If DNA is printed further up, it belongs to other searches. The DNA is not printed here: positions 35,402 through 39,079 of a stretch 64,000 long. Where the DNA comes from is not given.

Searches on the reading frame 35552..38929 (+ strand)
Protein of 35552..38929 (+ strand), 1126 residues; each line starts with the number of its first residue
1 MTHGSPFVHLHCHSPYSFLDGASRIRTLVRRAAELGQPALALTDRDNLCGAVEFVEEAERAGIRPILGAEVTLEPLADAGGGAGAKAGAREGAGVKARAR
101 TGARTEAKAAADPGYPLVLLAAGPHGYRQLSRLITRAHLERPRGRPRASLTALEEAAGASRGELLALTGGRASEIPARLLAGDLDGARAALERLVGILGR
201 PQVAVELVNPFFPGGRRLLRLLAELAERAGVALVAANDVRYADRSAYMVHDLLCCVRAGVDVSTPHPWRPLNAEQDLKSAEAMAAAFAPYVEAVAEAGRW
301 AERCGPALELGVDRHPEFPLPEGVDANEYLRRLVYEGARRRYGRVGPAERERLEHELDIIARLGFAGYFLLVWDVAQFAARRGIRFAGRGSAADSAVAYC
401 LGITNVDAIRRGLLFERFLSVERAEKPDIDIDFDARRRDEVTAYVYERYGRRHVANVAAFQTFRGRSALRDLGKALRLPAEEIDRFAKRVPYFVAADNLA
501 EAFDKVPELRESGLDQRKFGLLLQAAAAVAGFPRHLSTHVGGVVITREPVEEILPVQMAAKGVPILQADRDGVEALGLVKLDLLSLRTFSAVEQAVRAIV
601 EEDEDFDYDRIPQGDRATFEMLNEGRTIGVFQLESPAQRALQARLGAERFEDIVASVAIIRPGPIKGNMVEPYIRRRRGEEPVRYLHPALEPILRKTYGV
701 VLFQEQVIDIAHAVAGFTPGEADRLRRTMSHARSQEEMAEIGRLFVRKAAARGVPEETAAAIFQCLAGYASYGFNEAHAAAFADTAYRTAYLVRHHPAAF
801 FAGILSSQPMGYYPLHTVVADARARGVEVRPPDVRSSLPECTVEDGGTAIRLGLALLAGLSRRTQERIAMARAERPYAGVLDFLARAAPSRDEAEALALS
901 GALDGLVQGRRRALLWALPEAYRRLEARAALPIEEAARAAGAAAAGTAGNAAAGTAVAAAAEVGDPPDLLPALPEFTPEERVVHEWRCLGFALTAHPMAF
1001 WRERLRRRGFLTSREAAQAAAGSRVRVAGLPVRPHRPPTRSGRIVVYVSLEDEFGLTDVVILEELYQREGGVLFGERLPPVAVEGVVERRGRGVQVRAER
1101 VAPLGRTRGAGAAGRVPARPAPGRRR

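Call 40: search_protein_families(library=pfam, proteins=[window:35552-38929:+], max_evalue=0.001)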
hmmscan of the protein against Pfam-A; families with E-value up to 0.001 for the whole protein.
window:35552-38929:+ (1126 aa): 4 families
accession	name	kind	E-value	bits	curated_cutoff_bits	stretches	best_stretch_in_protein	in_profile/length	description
PF07733.18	DNA_pol3_alpha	-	3.9e-78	263.1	23.9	1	328-584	1-259/260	Bacterial DNA polymerase III alpha NTPase domain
PF17657.6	DNA_pol3_finger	-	2.3e-52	177.1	22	1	590-752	3-165/166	Bacterial DNA polymerase III alpha subunit finger domain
PF02811.25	PHP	-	1.5e-35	123.4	26.4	1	9-207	1-161/164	PHP domain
PF14579.12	HHH_6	-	4.7e-18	65.6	25.6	1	826-912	1-89/90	Helix-hairpin-helix motif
